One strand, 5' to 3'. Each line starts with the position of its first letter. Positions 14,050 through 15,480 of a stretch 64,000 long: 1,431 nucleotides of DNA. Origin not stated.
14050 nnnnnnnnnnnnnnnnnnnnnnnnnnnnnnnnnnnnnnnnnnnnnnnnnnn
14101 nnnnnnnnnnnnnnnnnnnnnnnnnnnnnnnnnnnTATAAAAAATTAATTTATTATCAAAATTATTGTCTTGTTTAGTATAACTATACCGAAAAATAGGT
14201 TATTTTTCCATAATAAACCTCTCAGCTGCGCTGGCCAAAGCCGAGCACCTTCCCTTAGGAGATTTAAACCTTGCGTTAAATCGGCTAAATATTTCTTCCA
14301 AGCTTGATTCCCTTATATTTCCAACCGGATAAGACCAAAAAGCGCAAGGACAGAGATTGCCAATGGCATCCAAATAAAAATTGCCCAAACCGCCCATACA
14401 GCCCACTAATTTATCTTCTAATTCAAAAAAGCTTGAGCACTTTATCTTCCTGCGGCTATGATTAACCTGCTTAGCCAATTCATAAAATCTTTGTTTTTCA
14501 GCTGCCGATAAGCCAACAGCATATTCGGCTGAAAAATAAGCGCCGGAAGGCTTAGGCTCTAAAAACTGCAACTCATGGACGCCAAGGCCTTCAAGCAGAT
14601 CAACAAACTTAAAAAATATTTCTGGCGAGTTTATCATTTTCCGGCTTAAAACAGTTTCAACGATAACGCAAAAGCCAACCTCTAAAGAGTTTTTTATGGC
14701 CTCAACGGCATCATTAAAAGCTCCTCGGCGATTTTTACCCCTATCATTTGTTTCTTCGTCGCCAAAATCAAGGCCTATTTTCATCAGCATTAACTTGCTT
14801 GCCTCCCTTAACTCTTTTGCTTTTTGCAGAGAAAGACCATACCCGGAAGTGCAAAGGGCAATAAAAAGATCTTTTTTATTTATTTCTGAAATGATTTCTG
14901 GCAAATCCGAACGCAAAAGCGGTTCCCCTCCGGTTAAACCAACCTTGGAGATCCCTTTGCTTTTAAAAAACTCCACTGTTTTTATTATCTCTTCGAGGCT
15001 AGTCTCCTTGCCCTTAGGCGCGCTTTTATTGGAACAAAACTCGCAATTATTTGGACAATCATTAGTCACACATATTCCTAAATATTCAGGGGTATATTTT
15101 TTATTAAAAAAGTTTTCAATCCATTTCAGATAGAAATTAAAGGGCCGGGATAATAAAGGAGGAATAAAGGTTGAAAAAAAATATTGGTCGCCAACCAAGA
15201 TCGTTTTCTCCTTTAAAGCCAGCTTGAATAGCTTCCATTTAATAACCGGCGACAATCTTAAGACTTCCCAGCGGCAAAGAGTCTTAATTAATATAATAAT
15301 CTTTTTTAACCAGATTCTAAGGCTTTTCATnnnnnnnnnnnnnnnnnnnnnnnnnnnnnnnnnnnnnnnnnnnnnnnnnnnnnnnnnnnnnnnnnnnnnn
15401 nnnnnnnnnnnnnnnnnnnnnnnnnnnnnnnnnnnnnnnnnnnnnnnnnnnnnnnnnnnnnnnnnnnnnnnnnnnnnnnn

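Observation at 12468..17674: Isoprenoid module: polyprenyl synthase + two SPASM radical SAM paralogs + UbiA prenyltransferase fused to an unknown 270-aa membrane domain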

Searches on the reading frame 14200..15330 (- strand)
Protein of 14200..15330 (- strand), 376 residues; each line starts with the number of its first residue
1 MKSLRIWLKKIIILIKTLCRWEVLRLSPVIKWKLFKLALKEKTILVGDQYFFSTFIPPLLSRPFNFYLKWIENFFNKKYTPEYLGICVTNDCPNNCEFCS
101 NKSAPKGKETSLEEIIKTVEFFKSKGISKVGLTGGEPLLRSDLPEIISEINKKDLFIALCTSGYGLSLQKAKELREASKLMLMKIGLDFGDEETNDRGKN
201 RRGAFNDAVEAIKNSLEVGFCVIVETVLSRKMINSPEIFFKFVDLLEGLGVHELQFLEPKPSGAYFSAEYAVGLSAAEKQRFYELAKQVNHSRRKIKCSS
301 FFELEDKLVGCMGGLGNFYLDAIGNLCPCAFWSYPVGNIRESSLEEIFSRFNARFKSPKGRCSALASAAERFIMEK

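Call 3: search_protein_families(library=pfam, proteins=[window:14200-15330:-], max_evalue=0.01)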
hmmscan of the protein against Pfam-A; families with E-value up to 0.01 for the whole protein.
window:14200-15330:- (376 aa): 3 families
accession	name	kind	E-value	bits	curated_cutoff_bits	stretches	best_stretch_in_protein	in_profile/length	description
PF04055.27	Radical_SAM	-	1.5e-26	93.9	29.5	1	87-227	2-149/166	Radical SAM superfamily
PF13353.11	Fer4_12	-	1.4e-06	29.1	22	1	90-204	13-131/137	4Fe-4S single cluster domain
PF13186.11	SPASM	-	1e-05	26.2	21.5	1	311-350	1-47/67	Iron-sulfur cluster-binding domain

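Call 4: search_protein_families(library=ncbifam, proteins=[window:14200-15330:-], max_evalue=0.01)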
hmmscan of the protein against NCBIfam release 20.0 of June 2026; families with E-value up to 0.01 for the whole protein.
window:14200-15330:- (376 aa): 65 families (the best 25 are shown)
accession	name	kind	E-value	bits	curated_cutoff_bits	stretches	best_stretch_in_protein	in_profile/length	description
TIGR02668.1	moaA_archaeal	equivalog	1.1e-24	87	325.25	1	84-292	12-224/303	GTP 3',8-cyclase MoaA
TIGR02666.1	moaA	equivalog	3.3e-24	85.5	284.05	1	82-269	10-202/336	GTP 3',8-cyclase MoaA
TIGR04545.1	rSAM_ahbD_hemeb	equivalog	7e-23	81.6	500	2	88-290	6-209/339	heme b synthase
TIGR02109.1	PQQ_syn_pqqE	equivalog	2.7e-22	79.2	381.35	1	81-351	6-283/358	pyrroloquinoline quinone biosynthesis protein PqqE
TIGR04303.1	GeoRSP_rSAM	equivalog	4.2e-22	79.2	400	1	86-366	9-297/325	GeoRSP system radical SAM/SPASM protein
TIGR04055.1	rSAM_NirJ2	equivalog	1.4e-21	77.4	500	1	88-350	6-275/326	putative heme d1 biosynthesis radical SAM protein NirJ2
TIGR04103.1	rSAM_nif11_3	equivalog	4.6e-21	74.9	725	1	88-253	11-172/412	nif11-class peptide radical SAM maturase 3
TIGR04053.2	TIGR04053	equivalog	5e-21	75.4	395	2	88-243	14-173/366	TIGR04053 family radical SAM/SPASM domain-containing protein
TIGR03470.1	HpnH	equivalog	2e-20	73.1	225.05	1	86-302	32-242/318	adenosyl-hopene transferase HpnH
NF001199.0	PRK00164.2-1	equivalog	5.6e-20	71.7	231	1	84-279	14-211/308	GTP 3',8-cyclase MoaA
TIGR04347.1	pseudo_SAM_Halo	equivalog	1.6e-19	70.4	525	1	88-258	44-211/390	TIGR04347 family pseudo-SAM/SPASM protein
TIGR04051.1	rSAM_NirJ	equivalog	4e-18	65.5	515.45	1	90-233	10-153/354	heme d1 biosynthesis radical SAM protein NirJ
NF050035.1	rSAM_WgK_link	exception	5.1e-18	65.2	650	1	78-263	5-188/367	radical SAM/SPASM peptide maturase WgkB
NF045574.1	sacti_mat_StsB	exception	5.7e-18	65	625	1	87-349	101-361/466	StsB family radical SAM/SPASM domain sactipeptide maturase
TIGR03961.1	rSAM_PTO1314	hypoth_equivalog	2.1e-16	60.1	306.05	1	81-251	22-183/332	PTO1314 family radical SAM protein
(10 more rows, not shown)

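Call 11: find_homologous_proteins(query=window:14200-15330:-)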
Query window:14200-15330:- (376 aa): 132 proteins with E <= 0.001 among 4395 candidates; the best 120 are listed.
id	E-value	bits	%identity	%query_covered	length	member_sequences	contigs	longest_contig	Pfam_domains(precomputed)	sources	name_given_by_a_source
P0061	4.3e-221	752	100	88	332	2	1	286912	PF13186.12,PF04055.28,PF13353.12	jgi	-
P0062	7.1e-126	438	57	95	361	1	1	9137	PF04055.28,PF13353.12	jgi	-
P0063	7.6e-119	415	55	98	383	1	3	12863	PF13186.12,PF04055.28,PF13353.12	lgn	-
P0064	2.4e-114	400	53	95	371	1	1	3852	PF13186.12,PF04055.28,PF13353.12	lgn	-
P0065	1.9e-103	364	51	91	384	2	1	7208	PF13186.12,PF04055.28,PF13353.12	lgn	-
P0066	3.4e-47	179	35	89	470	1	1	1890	PF13186.12,PF04055.28,PF13353.12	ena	-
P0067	5.7e-45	172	35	83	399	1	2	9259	PF13186.12,PF04055.28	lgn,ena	-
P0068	6.0e-44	169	35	82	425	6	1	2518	PF04055.28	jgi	jgi:MoaA/NifB/PqqE/SkfB family radical SAM enzyme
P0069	3.9e-43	166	33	92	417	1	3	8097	PF04055.28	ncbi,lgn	-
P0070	4.1e-43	166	34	82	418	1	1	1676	PF04055.28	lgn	-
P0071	2.1e-42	164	32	97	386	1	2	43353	PF13186.12,PF04055.28,PF13353.12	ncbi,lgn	-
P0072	7.5e-42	162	32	91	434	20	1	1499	PF04055.28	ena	-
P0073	3.6e-41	159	35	82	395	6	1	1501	PF04055.28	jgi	jgi:MoaA/NifB/PqqE/SkfB family radical SAM enzyme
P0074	7.8e-41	158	32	86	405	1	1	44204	PF13186.12,PF04055.28,PF13353.12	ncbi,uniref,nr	ncbi:radical SAM protein [Clostridium sp. AL.422]|uniref:radical SAM/SPASM domain-containing protein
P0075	1.4e-39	154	30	95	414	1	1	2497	PF13186.12,PF04055.28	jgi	-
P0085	5.4e-31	126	29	84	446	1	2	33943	PF13186.12,PF04055.28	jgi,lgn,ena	jgi:MoaA/NifB/PqqE/SkfB family radical SAM enzyme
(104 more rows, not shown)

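Call 24: search_solved_structures(query=window:14200-15330:-, max_evalue=0.001)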
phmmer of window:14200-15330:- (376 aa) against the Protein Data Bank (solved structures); distinct sequences matched with E-value up to 0.001: 9.
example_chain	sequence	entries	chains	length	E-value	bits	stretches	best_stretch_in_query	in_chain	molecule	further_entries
6efn_A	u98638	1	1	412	6.4e-12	48.3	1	79-351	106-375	Sporulation killing factor maturation protein SkfB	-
2fb2_A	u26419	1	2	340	2.3e-10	43.2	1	84-239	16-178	Molybdenum cofactor biosynthesis protein A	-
1tv7_A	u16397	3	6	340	3.7e-10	42.5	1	84-239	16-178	Molybdenum cofactor biosynthesis protein A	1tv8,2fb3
7tol_A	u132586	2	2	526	3.7e-08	35.9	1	76-235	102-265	glycerol dibiphytanyl glycerol tetraether - macrocyclic archaeol synthase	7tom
6c8v_A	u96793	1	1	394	3.9e-08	35.8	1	87-301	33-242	Coenzyme PQQ synthesis protein E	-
8wm2_A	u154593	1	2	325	1.2e-07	34.2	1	83-165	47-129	Fe-S radical SAM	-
7vob_C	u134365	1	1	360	1.9e-06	30.3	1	82-229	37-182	Cytosylglucuronate decarboxylase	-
7voc_C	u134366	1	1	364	2e-06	30.2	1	82-229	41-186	Cytosylglucuronate decarboxylase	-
8ai3_A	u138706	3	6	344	0.00028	23.2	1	84-182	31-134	Putative peptide biosynthesis protein YydG | Radical SAM core domain-containing protein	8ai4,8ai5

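Call 28: find_encoding_contigs(protein=P0071, flank=8000, max_places=1)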
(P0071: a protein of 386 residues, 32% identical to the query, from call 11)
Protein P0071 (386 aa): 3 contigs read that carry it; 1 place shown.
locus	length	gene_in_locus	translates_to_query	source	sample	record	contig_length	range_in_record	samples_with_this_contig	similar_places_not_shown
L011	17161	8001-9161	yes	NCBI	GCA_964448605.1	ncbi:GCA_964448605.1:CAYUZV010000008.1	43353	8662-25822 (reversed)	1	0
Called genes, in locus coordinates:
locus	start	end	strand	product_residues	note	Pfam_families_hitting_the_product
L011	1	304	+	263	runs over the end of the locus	-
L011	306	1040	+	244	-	-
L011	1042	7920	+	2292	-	PF13360:PQQ_2 (weak), PF13570:Beta-prop_ACSF4, PF13360:PQQ_2, PF00246:Peptidase_M14, PF01364:Peptidase_C25, PF00404:Dockerin_1 (faint)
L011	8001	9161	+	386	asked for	PF04055:Radical_SAM, PF13353:Fer4_12, PF13186:SPASM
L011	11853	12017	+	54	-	-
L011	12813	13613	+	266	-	-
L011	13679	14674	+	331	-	-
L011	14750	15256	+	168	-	PF08279:HTH_11 (weak), PF13412:HTH_24 (weak), PF01978:TrmB (weak), PF01909:NTP_transf_2, PF18765:Polbeta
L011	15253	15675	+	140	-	-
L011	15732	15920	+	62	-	PF00196:GerE (weak), PF04545:Sigma70_r4 (weak)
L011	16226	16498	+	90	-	PF00708:Acylphosphatase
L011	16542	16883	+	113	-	-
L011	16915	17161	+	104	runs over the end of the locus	PF01909:NTP_transf_2, PF18765:Polbeta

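Call 29: find_encoding_contigs(protein=P0074, flank=8000, max_places=1)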
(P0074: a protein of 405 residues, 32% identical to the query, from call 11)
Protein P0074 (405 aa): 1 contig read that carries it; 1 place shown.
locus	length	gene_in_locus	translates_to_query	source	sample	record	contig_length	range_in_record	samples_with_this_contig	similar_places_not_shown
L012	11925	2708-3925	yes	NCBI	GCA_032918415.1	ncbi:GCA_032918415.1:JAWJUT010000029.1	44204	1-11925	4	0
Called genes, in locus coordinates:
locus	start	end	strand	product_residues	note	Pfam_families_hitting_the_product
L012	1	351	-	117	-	PF09858:DUF2085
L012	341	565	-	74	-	-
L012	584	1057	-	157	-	PF00190:Cupin_1, PF07883:Cupin_2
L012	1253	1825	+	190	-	PF01209:Ubie_methyltran, PF05148:Methyltransf_8 (weak), PF13489:Methyltransf_23, PF05175:MTS (weak), PF13847:Methyltransf_31, PF08241:Methyltransf_11, PF08242:Methyltransf_12, PF13649:Methyltransf_25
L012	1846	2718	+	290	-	PF01209:Ubie_methyltran, PF05148:Methyltransf_8 (weak), PF05175:MTS, PF13489:Methyltransf_23, PF13847:Methyltransf_31, PF08241:Methyltransf_11, PF08242:Methyltransf_12, PF13649:Methyltransf_25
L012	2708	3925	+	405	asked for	PF13353:Fer4_12, PF04055:Radical_SAM, PF13186:SPASM (weak)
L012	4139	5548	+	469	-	PF00672:HAMP, PF00512:HisKA, PF02518:HATPase_c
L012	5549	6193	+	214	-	-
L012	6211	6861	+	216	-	PF00072:Response_reg, PF00486:Trans_reg_C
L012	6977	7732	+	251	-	PF02557:VanY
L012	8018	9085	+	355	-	PF00154:RecA_N, PF08423:Rad51, PF06745:ATPase (weak), PF27531:MT3502_N (weak), PF01637:ATPase_2 (weak), PF21096:RecA_C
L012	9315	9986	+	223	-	PF03308:MeaB (faint), PF02492:cobW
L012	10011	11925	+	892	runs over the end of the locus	PF00037:Fer4 (weak), PF12837:Fer4_6 (weak), PF14691:Fer4_20, PF01946:Thi4, PF07992:Pyr_redox_2, PF01266:DAO (weak), PF12831:FAD_oxidored (weak), PF13450:NAD_binding_8, +3 more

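Call 30: find_encoding_contigs(protein=P0085, flank=8000, max_places=1)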
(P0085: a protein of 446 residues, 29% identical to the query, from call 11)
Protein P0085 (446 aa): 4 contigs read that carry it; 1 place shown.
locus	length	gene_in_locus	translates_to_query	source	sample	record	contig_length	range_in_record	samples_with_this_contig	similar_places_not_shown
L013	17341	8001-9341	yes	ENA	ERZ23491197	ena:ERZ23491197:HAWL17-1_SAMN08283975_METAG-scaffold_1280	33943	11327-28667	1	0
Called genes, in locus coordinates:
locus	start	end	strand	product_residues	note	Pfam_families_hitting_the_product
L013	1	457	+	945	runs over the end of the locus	PF00069:Pkinase, PF07714:PK_Tyr_Ser-Thr, PF03781:FGE-sulfatase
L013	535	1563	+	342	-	-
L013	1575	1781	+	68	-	-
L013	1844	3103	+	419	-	PF16868:NMT1_3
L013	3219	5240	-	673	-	PF16697:Yop-YscD_cpl, PF00498:FHA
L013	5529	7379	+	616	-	-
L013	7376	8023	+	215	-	PF02517:Rce1-like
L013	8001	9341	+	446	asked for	PF04055:Radical_SAM, PF13186:SPASM (weak)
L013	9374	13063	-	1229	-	PF07602:DUF1565 (faint), PF22842:Pel9A-like_beta_helix (weak), PF05048:NosD (weak), PF13229:Beta_helix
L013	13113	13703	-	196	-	-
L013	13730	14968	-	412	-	PF03781:FGE-sulfatase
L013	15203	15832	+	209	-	-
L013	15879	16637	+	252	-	PF08238:Sel1 (weak)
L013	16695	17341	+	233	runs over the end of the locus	-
